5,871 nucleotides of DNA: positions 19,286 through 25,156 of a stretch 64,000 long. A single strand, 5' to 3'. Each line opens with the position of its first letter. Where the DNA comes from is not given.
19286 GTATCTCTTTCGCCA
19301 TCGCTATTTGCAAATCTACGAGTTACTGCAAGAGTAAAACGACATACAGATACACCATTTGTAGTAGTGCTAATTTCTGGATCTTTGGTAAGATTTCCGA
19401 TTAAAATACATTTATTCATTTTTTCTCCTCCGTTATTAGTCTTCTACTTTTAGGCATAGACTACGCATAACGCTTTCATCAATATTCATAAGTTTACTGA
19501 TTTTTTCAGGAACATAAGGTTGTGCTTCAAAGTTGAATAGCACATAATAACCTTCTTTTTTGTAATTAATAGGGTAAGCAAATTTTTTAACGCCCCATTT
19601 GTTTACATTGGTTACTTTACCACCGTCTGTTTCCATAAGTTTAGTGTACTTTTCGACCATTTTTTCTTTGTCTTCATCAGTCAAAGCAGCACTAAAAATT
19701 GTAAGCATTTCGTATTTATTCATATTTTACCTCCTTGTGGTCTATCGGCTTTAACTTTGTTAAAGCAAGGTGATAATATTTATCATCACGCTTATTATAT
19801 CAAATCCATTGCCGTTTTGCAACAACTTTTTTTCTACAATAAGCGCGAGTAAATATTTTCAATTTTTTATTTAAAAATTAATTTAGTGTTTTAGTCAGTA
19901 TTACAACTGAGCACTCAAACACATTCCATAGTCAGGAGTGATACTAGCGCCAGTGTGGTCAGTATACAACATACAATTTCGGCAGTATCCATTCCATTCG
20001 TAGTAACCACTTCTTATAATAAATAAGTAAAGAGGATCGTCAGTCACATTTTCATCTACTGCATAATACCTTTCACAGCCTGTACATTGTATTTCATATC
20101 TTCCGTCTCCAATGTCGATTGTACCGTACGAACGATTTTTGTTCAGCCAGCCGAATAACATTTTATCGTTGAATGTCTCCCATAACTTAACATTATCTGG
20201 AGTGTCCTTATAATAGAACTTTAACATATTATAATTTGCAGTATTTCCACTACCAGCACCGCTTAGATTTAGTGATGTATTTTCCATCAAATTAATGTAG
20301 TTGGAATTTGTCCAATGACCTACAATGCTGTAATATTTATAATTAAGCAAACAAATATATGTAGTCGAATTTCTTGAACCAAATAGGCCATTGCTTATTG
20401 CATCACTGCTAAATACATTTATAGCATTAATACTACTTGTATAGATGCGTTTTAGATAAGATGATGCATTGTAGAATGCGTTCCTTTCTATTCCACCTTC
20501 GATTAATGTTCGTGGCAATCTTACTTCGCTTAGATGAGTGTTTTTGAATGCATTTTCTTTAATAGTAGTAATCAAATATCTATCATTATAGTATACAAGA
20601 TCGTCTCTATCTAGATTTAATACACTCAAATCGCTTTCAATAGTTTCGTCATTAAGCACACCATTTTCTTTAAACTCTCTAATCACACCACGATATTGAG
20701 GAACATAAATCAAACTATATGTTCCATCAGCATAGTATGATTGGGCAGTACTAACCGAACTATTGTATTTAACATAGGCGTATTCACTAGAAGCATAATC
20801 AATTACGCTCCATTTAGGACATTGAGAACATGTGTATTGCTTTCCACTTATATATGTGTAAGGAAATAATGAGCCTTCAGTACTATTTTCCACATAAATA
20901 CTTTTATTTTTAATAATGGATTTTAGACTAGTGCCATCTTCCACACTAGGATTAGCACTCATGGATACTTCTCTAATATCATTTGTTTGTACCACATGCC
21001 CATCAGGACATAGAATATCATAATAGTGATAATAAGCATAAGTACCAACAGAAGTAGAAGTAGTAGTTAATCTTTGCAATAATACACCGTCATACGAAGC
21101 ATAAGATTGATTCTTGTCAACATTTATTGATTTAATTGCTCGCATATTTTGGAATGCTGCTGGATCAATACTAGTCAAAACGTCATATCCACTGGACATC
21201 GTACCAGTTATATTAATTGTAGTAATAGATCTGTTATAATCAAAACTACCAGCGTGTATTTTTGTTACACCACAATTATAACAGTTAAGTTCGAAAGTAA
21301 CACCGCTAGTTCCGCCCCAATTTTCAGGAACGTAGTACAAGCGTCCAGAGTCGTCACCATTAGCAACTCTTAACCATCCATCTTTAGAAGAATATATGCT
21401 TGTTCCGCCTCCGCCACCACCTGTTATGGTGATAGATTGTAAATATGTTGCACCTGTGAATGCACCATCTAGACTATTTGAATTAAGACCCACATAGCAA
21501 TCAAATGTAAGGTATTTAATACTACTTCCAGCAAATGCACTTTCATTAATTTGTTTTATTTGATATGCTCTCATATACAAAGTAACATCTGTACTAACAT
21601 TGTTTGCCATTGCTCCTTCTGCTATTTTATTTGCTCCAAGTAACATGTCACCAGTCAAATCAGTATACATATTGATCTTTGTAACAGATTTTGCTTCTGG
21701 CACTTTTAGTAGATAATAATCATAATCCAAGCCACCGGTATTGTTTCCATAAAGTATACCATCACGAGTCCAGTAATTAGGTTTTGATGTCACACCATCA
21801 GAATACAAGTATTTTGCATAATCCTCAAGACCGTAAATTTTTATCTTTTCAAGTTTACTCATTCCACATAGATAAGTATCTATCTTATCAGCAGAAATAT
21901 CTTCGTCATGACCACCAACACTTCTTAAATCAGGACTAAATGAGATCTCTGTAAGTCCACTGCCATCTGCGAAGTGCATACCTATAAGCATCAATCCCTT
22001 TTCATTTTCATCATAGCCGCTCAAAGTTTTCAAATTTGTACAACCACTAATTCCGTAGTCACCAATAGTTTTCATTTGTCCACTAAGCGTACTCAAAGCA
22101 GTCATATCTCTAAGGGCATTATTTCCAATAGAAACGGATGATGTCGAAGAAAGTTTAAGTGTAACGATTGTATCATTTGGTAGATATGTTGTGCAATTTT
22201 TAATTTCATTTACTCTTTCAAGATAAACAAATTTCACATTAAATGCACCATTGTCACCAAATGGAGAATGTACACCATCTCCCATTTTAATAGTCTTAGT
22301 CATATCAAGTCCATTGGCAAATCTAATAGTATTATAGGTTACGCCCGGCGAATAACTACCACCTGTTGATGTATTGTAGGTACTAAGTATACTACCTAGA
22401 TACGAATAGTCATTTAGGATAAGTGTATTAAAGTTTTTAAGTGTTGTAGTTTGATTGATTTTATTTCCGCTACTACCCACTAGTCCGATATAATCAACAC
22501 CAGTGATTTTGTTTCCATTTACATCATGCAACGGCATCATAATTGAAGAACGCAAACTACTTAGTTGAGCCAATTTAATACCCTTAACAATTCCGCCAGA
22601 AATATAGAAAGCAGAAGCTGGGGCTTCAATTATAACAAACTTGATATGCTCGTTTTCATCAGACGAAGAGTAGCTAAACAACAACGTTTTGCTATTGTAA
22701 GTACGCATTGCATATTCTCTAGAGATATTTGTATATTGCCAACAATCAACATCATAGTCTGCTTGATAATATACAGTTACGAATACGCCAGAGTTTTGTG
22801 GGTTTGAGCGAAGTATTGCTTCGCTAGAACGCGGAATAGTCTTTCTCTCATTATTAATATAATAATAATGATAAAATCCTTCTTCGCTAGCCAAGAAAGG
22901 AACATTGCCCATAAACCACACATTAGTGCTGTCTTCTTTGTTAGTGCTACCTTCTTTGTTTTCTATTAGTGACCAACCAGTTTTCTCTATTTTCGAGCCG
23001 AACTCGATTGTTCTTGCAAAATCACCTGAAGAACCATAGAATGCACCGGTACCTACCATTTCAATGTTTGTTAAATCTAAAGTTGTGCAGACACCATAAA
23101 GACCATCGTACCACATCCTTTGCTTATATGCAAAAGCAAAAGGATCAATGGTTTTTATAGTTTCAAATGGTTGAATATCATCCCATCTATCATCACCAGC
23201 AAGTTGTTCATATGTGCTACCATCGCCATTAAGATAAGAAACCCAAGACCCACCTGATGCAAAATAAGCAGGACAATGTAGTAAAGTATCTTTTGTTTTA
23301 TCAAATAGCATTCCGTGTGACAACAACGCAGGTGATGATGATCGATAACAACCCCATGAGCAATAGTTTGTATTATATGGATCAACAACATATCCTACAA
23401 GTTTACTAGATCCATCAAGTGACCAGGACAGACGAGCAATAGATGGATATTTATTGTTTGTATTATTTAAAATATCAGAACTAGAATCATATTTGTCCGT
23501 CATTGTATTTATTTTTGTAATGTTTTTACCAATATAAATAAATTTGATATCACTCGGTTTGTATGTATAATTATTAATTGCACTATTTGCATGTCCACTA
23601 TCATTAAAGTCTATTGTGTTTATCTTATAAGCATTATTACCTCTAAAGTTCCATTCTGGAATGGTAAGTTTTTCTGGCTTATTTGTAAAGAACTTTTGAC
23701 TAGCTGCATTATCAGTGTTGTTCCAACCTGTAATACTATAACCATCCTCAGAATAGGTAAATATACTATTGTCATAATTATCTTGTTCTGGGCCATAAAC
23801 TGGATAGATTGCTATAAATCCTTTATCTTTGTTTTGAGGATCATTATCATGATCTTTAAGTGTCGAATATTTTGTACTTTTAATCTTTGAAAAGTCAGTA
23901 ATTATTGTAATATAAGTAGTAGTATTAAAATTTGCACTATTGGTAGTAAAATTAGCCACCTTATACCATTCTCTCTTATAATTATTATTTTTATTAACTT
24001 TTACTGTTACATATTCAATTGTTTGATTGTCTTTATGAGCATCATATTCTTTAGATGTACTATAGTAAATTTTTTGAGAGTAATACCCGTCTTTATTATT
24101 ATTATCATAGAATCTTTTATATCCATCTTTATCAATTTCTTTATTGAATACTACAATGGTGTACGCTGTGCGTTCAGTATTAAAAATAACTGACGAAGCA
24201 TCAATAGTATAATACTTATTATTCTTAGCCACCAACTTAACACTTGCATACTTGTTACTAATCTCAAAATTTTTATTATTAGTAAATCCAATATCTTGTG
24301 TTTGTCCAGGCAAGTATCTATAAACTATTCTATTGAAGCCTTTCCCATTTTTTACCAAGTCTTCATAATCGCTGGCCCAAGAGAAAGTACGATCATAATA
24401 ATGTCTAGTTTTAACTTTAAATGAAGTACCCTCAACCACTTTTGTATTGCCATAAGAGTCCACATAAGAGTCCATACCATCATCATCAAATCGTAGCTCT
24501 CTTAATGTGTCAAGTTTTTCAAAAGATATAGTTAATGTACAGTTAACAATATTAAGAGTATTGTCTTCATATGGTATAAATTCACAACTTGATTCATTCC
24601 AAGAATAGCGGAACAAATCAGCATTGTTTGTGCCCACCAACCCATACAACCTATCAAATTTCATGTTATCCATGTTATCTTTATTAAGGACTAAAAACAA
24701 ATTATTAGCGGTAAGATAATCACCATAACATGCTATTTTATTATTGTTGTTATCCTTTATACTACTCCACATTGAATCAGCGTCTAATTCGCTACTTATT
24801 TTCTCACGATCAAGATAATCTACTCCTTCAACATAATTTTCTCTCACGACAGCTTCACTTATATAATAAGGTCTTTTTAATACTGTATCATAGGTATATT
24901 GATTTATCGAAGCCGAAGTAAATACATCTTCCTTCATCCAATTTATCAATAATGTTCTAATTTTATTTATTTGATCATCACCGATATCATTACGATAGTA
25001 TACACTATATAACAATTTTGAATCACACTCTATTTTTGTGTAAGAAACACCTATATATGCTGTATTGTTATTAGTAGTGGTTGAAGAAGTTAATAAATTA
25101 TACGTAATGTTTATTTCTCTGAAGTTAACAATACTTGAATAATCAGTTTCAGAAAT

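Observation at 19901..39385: A single 19.5-kb ORF encodes a 6,494-aa membrane-anchored repeat protein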

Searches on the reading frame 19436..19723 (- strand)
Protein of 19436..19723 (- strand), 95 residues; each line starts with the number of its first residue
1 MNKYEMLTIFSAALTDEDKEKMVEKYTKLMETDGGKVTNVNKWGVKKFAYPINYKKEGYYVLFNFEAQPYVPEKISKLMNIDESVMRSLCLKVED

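Call 16: search_protein_families(library=pfam, proteins=[window:19436-19723:-], max_evalue=0.001)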
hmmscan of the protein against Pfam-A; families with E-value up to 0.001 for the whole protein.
window:19436-19723:- (95 aa): 1 family
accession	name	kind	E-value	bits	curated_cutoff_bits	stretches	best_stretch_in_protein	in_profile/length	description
PF01250.22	Ribosomal_S6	-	8.2e-29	100.1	27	1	3-92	1-90/90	Ribosomal protein S6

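Call 27: find_encoding_contigs(protein=window:19436-19723:-, flank=10000, max_places=10)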
Protein window:19436-19723:- (95 aa): 3 contigs read that carry it; 3 places shown.
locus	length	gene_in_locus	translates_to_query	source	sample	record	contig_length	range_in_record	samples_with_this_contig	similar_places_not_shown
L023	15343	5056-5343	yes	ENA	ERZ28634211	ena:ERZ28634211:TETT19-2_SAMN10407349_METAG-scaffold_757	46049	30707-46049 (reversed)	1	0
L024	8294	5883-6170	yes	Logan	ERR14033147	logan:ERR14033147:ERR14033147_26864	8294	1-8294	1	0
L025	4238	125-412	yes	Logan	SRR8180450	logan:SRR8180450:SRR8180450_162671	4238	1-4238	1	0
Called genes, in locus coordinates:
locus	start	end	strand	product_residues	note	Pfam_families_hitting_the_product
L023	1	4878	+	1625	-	?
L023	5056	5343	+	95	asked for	PF01250:Ribosomal_S6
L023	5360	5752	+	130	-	PF00436:SSB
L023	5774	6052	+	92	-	PF01084:Ribosomal_S18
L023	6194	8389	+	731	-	PF23139:OB_YrrC, PF14490:HHH_RecD2, PF13086:AAA_11 (weak), PF13245:AAA_19, PF13401:AAA_22 (weak), PF13604:AAA_30, PF18335:SH3_13, PF13538:UvrD_C_2, +3 more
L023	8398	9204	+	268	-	PF03660:PHF5 (faint), PF18912:DZR_2, PF00156:Pribosyltran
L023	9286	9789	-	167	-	PF00293:NUDIX, PF14815:NUDIX_4 (faint)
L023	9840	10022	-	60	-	-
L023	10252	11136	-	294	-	PF00561:Abhydrolase_1, PF12146:Hydrolase_4, PF12697:Abhydrolase_6 (weak), PF00326:Peptidase_S9 (faint)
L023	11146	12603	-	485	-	PF00370:FGGY_N, PF02782:FGGY_C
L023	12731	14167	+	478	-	PF01266:DAO, PF04324:Fer2_BFD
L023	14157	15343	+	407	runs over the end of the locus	PF00070:Pyr_redox (faint), PF00890:FAD_binding_2, PF01266:DAO (faint), PF01494:FAD_binding_3 (faint), PF01946:Thi4 (faint), PF07992:Pyr_redox_2, PF12831:FAD_oxidored, PF13738:Pyr_redox_3 (weak), +2 more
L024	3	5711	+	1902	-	?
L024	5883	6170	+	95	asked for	PF01250:Ribosomal_S6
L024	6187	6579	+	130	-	PF00436:SSB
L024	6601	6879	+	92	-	PF01084:Ribosomal_S18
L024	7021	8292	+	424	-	?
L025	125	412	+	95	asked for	PF01250:Ribosomal_S6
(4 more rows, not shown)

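Call 56: search_protein_families(library=pfam, proteins=[L023:1-4875:+, L024:3-5708:+], max_evalue=0.01)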
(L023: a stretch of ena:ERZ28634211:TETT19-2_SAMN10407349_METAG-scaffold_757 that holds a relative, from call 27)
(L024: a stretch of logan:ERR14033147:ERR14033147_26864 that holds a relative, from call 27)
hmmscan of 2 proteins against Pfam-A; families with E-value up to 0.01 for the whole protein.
L023:1-4875:+ (1625 aa): 1 family
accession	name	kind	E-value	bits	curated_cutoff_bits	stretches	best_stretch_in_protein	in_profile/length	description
PF13306.12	LRR_5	-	1.6e-09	38.2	27.7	1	1403-1460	22-80/127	BspA type Leucine rich repeat region (6 copies)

L024:3-5708:+ (1902 aa): 2 families
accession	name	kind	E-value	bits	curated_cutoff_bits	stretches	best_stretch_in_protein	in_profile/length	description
PF13306.12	LRR_5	-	4.4e-11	43.2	27.7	0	1673-1718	22-64/127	BspA type Leucine rich repeat region (6 copies)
PF13855.12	LRR_8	-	0.0041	17.3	27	0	1466-1492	10-36/61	Leucine rich repeat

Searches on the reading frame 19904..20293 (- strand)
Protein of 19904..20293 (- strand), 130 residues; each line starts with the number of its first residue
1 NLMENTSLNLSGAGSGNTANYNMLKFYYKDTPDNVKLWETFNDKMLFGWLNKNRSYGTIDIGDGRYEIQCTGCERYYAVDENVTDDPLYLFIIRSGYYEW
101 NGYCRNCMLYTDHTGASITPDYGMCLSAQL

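Call 57: search_protein_families(library=pfam, proteins=[window:19904-20293:-], max_evalue=1)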
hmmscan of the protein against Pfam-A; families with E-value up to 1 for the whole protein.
window:19904-20293:- (130 aa): 3 families
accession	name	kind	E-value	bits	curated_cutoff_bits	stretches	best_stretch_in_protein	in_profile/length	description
PF23547.1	Zn_ribbon_FGT1_1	-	0.036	14.1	27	1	67-85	2-20/35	FORGETTER1 first zinc ribbon domain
PF01355.22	HIPIP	-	0.086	13.6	22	1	98-125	25-48/66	High potential iron-sulfur protein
PF17438.7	DUF5417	-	0.22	12.2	23.9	1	97-117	50-70/91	Family of unknown function (DUF5417)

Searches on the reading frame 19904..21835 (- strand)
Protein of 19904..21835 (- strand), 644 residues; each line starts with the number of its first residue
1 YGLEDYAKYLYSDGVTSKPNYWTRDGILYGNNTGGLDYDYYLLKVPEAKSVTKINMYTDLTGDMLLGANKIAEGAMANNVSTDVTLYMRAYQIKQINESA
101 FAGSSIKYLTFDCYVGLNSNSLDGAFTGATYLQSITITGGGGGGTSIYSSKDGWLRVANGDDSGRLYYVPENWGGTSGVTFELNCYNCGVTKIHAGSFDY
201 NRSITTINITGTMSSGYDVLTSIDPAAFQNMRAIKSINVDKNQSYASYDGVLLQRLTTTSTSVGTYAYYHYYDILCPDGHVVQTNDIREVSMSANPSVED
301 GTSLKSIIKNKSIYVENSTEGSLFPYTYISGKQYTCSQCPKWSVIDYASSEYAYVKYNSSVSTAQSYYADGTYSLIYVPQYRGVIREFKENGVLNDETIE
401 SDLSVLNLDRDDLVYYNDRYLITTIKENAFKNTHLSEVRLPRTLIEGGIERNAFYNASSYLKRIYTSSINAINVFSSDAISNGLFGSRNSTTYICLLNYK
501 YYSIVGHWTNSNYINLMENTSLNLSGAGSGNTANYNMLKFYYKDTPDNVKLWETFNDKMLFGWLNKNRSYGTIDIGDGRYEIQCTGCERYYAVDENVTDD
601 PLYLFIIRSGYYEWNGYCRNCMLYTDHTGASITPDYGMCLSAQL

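Call 6: search_protein_families(library=pfam, proteins=[window:19904-21835:-], max_evalue=1)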
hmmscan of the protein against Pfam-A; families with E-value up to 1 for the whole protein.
window:19904-21835:- (644 aa): 3 families
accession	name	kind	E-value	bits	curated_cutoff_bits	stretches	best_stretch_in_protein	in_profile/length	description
PF13306.12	LRR_5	-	2.9e-11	43.8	27.7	3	422-473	22-71/127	BspA type Leucine rich repeat region (6 copies)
PF13855.12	LRR_8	-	0.00045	20.4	27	1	190-243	13-60/61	Leucine rich repeat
PF23547.1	Zn_ribbon_FGT1_1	-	0.13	12.3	27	1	581-599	2-20/35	FORGETTER1 first zinc ribbon domain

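Call 7: search_protein_families(library=ncbifam, proteins=[window:19904-21835:-], max_evalue=1)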
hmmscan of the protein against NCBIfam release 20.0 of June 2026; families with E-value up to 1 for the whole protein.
window:19904-21835:- (644 aa): 0 families

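Call 97: search_protein_families(library=phrogs, proteins=[window:19904-21835:-], max_evalue=0.01)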
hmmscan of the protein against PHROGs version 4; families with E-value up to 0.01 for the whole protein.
window:19904-21835:- (644 aa): 0 families

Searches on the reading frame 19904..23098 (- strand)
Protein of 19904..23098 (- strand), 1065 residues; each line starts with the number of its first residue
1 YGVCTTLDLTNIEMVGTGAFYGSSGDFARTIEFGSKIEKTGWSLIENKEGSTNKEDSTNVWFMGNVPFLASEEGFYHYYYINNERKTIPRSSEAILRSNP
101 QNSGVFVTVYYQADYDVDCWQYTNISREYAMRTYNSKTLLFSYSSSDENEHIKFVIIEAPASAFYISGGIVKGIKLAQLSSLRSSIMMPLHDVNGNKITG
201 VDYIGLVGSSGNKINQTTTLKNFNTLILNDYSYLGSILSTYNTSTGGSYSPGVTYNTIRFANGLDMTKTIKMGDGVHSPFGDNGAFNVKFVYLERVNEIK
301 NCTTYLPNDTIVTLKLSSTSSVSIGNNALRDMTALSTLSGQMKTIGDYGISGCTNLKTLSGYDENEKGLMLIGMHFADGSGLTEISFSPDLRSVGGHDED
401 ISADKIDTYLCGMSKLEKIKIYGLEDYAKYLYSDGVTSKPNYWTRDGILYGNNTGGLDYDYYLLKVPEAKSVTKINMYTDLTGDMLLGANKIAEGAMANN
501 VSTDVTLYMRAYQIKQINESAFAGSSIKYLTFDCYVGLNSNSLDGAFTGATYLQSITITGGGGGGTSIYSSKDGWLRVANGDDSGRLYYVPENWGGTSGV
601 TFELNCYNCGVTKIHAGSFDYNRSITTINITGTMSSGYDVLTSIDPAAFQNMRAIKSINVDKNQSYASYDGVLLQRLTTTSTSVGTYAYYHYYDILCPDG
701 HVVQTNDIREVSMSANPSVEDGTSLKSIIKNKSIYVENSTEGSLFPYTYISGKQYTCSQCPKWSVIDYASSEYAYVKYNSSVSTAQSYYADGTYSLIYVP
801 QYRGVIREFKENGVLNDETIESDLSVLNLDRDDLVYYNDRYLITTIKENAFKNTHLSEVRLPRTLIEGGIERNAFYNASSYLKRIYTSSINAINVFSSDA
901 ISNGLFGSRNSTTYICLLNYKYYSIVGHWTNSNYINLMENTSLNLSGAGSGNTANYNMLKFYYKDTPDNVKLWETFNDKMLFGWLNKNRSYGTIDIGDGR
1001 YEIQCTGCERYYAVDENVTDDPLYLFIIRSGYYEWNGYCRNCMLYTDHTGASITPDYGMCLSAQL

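Call 34: find_related_loci(query=window:19904-23098:-, collection=metagenome_contigs, flank=10000)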
Query window:19904-23098:- (1065 aa) in metagenome_contigs; peptide patterns used: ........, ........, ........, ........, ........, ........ (x = any residue, [..] = any of these).
117 stretches matched a pattern, but none encodes a relative of the query by tblastn (E <= 1e-3).

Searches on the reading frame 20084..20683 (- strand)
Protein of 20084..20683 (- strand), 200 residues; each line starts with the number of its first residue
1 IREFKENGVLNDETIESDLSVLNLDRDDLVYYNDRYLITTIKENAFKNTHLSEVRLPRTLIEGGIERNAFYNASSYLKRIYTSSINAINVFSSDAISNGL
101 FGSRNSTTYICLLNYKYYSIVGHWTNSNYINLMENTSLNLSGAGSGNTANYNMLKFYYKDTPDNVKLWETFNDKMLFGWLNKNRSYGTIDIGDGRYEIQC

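Call 57: search_protein_families(library=pfam, proteins=[window:20084-20683:-], max_evalue=1)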
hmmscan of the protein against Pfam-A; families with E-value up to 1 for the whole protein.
window:20084-20683:- (200 aa): 2 families
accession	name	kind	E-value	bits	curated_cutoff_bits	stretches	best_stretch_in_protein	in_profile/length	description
PF13306.12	LRR_5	-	6e-05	23.4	27.7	1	38-89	22-71/127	BspA type Leucine rich repeat region (6 copies)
PF01851.28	PC_rep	-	0.06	14.2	21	0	140-161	8-29/35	Proteasome/cyclosome repeat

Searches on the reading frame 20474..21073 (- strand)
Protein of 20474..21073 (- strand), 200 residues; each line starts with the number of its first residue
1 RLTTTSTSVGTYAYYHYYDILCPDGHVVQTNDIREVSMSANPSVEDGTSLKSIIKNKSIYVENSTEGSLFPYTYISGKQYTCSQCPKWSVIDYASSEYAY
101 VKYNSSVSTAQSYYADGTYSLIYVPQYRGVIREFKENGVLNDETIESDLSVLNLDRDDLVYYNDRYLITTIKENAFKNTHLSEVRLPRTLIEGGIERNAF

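Call 57: search_protein_families(library=pfam, proteins=[window:20474-21073:-], max_evalue=1)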
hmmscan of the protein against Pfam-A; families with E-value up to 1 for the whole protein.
window:20474-21073:- (200 aa): 1 family
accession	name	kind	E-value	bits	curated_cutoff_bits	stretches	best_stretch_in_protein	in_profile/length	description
PF13306.12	LRR_5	-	0.019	15.3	27.7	1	169-192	23-47/127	BspA type Leucine rich repeat region (6 copies)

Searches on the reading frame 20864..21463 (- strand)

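Call 57: search_protein_families(library=pfam, proteins=[window:20864-21463:-], max_evalue=1)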
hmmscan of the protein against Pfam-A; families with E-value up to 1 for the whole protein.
window:20864-21463:- (200 aa): 2 families
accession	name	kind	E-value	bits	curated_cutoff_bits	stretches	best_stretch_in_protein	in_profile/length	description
PF13306.12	LRR_5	-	0.00064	20.1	27.7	1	66-118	67-111/127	BspA type Leucine rich repeat region (6 copies)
PF13855.12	LRR_8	-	0.0016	18.6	27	1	65-119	12-60/61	Leucine rich repeat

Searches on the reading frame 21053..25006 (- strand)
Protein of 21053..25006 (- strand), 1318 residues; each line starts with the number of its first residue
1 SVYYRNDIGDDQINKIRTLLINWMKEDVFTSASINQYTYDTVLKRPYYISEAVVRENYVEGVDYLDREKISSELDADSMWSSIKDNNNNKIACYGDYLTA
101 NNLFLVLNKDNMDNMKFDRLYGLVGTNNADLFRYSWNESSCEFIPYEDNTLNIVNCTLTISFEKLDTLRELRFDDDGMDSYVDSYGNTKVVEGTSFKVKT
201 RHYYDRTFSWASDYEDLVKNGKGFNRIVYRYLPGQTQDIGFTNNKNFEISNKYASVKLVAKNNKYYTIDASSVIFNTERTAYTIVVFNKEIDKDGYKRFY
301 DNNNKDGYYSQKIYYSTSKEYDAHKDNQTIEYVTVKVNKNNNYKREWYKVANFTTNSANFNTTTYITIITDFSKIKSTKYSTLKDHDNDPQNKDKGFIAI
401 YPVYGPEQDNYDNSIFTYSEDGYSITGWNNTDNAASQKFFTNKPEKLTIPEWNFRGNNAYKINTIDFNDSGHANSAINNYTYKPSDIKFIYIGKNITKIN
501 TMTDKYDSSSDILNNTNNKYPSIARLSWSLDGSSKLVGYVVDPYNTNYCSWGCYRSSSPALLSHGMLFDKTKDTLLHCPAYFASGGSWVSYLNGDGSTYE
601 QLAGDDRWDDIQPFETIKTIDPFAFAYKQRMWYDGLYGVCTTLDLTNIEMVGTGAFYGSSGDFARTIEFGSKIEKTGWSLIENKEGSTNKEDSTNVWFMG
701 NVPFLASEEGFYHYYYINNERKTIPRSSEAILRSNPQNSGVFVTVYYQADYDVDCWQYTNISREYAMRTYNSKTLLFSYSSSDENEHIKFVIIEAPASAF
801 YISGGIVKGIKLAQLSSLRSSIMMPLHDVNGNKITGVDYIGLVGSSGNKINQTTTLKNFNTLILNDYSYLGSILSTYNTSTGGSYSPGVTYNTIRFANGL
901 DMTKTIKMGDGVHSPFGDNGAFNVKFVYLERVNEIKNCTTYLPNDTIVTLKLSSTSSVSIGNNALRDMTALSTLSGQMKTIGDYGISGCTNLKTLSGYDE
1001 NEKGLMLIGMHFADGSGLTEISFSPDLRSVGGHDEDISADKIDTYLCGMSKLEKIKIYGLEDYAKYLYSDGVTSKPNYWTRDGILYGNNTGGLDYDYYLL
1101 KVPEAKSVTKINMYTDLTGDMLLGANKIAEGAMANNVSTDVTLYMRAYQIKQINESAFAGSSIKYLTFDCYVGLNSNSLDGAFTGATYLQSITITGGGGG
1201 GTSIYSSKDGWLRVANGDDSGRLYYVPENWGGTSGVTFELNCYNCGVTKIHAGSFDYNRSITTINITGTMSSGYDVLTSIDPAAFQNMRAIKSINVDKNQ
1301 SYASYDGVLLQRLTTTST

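Call 26: find_homologous_proteins(query=window:21053-25006:-, max_evalue=0.001)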
Query window:21053-25006:-: 7842 candidates shared short words with the query, none scored E <= 0.001.
